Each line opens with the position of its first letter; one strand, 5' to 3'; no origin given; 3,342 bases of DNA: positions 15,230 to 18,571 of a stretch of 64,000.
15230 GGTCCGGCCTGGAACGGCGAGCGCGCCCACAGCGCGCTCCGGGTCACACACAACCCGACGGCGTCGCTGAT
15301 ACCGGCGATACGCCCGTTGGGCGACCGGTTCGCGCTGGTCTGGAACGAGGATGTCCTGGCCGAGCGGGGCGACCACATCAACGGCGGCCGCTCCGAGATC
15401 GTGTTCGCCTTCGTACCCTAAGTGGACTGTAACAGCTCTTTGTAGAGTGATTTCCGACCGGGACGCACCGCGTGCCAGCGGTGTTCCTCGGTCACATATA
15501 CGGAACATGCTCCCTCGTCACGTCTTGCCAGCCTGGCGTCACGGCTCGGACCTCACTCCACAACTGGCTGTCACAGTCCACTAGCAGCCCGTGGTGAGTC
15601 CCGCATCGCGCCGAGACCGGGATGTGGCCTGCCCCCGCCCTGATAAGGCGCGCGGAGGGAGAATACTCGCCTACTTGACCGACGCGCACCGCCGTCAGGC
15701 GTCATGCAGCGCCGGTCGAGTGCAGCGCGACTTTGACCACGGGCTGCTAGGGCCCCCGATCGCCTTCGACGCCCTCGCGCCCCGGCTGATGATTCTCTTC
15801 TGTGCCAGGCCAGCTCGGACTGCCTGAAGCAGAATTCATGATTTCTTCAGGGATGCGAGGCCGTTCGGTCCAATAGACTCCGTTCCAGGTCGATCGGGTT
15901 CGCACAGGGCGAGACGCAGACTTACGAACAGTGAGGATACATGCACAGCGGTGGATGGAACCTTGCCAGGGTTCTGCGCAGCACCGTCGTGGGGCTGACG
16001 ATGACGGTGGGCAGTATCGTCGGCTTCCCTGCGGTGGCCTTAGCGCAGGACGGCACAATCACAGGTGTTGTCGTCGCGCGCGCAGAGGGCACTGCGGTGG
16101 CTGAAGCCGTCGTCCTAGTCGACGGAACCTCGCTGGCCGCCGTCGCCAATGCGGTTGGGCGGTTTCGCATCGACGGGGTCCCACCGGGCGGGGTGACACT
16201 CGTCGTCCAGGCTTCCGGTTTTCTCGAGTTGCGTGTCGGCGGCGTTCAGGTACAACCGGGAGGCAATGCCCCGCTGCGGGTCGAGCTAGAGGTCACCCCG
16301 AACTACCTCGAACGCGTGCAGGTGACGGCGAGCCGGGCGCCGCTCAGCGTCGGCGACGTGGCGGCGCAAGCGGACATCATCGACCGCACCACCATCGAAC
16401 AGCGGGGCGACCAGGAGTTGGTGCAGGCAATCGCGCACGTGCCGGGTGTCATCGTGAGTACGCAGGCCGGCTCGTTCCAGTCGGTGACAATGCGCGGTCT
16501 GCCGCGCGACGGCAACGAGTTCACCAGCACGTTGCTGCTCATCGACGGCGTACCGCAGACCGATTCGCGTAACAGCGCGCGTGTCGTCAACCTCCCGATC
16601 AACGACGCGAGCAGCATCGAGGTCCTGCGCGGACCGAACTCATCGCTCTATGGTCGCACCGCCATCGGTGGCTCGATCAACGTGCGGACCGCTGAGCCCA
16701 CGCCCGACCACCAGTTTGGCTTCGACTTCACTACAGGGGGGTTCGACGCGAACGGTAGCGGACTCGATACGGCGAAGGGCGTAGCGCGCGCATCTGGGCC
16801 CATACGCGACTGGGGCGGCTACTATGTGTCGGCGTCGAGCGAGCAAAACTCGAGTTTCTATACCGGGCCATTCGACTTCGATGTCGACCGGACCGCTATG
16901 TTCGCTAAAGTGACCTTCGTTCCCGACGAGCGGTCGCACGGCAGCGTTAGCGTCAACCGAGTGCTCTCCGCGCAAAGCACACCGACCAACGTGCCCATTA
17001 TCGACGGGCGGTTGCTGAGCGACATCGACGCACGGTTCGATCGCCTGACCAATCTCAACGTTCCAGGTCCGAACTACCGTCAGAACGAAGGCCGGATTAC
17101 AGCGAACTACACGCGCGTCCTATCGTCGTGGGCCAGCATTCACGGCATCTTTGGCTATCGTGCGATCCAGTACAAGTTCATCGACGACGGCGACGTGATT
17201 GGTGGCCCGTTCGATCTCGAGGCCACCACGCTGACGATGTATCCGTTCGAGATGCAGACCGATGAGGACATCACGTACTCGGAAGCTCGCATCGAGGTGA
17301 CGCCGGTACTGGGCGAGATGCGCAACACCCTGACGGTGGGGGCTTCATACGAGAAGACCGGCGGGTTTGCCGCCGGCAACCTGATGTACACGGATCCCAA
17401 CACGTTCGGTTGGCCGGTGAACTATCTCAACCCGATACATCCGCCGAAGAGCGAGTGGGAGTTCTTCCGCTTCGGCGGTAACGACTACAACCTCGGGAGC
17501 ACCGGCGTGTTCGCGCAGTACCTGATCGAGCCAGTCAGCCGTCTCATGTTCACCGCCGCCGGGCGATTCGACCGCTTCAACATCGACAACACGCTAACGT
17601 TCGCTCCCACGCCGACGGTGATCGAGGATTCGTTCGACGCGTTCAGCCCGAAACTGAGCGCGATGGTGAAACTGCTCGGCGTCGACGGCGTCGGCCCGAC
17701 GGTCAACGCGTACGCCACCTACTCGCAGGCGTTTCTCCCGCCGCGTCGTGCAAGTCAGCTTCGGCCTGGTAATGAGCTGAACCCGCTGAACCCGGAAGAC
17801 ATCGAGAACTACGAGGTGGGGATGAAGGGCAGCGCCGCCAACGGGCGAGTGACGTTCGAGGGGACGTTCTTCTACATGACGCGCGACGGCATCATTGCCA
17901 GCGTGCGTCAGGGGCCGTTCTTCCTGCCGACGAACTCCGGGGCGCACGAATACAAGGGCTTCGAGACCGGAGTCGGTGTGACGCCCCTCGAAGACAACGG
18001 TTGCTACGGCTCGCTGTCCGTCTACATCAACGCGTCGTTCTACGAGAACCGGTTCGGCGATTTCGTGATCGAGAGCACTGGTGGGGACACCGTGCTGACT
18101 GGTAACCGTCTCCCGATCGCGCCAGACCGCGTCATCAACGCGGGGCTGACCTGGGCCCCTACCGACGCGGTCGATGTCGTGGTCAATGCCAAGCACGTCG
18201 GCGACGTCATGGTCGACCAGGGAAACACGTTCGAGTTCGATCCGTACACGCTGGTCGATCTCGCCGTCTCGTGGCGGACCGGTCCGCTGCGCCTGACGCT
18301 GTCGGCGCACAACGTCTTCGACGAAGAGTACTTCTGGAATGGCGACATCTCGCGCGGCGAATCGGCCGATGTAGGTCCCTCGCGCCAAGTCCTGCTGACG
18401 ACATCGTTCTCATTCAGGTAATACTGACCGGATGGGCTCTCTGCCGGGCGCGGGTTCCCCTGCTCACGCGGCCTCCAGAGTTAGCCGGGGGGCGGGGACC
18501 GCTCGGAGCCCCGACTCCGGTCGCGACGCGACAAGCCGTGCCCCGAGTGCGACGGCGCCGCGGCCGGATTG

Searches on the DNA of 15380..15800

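Call 20: search_rna_families(source=window, start=15380, end=15800, threshold=evalue, max_evalue=10)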
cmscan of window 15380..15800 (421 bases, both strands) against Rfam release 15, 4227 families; matches with E-value up to 10: 1.
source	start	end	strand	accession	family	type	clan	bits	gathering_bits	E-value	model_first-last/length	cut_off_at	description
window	15698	15726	+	RF01834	fiv_FSE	Cis-reg; frameshift_element;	-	11.1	53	9.3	1-35/35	no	ribosomal frameshift site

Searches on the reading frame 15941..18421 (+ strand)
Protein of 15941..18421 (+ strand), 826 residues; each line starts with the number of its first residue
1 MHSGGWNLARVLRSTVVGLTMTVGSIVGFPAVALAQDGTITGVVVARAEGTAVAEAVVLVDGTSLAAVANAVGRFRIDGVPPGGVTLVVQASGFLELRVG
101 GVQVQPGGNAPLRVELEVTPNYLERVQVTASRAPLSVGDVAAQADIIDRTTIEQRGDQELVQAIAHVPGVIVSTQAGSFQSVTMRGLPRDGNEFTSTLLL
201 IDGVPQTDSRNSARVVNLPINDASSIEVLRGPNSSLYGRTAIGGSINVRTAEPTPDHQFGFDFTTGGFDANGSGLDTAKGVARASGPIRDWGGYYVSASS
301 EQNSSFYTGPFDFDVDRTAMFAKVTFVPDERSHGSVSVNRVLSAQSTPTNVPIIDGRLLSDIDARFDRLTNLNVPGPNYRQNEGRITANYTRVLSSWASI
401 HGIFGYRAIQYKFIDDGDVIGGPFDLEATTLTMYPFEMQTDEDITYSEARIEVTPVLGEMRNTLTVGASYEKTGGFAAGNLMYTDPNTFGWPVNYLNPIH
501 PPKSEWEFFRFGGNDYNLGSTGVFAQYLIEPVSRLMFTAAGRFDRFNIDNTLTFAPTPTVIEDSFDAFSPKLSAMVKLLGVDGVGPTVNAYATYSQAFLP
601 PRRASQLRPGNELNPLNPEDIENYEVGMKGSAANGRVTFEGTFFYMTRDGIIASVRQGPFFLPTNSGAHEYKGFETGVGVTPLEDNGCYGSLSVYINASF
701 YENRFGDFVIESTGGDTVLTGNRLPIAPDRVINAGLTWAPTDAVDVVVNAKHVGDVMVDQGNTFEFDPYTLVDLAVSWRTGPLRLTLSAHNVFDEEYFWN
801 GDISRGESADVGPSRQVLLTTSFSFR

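Call 79: find_homologous_proteins(query=window:15941-18421:+, max_evalue=1e-100)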
Query window:15941-18421:+ (826 aa): 431 proteins with E <= 1e-100 among 8000 candidates; the best 120 are listed.
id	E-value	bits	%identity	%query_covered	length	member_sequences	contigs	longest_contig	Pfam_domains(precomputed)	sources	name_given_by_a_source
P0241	0.0e+0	1867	100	100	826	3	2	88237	PF13715.13,PF07715.21,PF13620.13,PF00593.31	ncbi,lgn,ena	-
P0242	0.0e+0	1468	83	94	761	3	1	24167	PF07715.21,PF13620.13,PF00593.31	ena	-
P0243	0.0e+0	1372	77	96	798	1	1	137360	PF13715.13,PF07715.21,PF13620.13,PF00593.31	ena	-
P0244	0.0e+0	1330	73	99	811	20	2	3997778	PF13715.13,PF07715.21,PF13620.13,PF00593.31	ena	-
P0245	0.0e+0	1323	73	96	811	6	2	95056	PF13715.13,PF07715.21,PF13620.13,PF00593.31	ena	-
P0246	0.0e+0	1317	71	99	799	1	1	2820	PF13715.13,PF07715.21,PF13620.13,PF00593.31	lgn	-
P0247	0.0e+0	1292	71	98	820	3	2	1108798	PF13715.13,PF07715.21,PF13620.13,PF00593.31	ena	-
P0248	0.0e+0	1283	71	95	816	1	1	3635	PF07715.21,PF13620.13,PF00593.31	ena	-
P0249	0.0e+0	1276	71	95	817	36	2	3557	PF07715.21,PF13620.13,PF00593.31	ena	-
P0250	0.0e+0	1220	67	98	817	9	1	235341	PF13715.13,PF07715.21,PF13620.13,PF00593.31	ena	-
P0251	0.0e+0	1219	66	99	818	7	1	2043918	PF13715.13,PF07715.21,PF13620.13,PF00593.31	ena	-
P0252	0.0e+0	1205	68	96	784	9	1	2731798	PF13715.13,PF07715.21,PF13620.13,PF00593.31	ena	-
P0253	0.0e+0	1205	67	96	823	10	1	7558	PF13715.13,PF07715.21,PF13620.13,PF00593.31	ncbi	-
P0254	0.0e+0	1203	66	99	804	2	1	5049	PF13715.13,PF07715.21,PF13620.13,PF00593.31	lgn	-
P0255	0.0e+0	1200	69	94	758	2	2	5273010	PF07715.21,PF13620.13,PF00593.31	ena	-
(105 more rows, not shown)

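Call 80: find_encoding_contigs(protein=P0242, flank=4500, max_places=2)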
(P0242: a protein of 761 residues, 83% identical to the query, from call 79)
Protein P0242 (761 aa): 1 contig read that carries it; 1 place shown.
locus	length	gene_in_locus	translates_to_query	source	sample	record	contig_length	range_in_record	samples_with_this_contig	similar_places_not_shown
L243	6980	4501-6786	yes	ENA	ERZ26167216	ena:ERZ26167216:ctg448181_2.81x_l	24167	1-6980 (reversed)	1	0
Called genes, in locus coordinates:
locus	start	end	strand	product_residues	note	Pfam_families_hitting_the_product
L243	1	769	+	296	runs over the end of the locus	PF00672:HAMP, PF00512:HisKA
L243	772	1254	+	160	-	PF02518:HATPase_c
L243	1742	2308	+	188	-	PF13620:CarboxypepD_reg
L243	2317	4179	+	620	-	PF00593:TonB_dep_Rec_b-barrel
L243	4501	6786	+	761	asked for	PF13620:CarboxypepD_reg, PF07715:Plug, PF00593:TonB_dep_Rec_b-barrel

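Call 81: find_encoding_contigs(protein=P0243, flank=4500, max_places=2)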
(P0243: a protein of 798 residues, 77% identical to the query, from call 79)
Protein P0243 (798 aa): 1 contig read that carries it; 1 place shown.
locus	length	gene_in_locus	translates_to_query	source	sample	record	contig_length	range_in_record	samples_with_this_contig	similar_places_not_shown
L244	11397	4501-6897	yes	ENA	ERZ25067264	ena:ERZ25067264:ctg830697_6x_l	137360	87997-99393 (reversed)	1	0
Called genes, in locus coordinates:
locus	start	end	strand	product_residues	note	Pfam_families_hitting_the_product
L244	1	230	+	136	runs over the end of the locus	PF13276:HTH_21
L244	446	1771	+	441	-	PF13442:Cytochrome_CBB3 (faint)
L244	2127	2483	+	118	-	-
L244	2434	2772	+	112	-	-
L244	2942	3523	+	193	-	-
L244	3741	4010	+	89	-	-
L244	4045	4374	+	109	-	PF13557:Phenol_MetA_deg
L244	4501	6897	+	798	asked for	PF13620:CarboxypepD_reg, PF13715:CarbopepD_reg_2 (weak), PF07715:Plug, PF00593:TonB_dep_Rec_b-barrel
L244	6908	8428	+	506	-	PF03929:PepSY_TM (faint)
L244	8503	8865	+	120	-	-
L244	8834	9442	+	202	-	PF13358:DDE_3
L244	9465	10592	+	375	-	PF13088:BNR_2 (faint)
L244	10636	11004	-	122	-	PF00034:Cytochrom_C, PF13442:Cytochrome_CBB3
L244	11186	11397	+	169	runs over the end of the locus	-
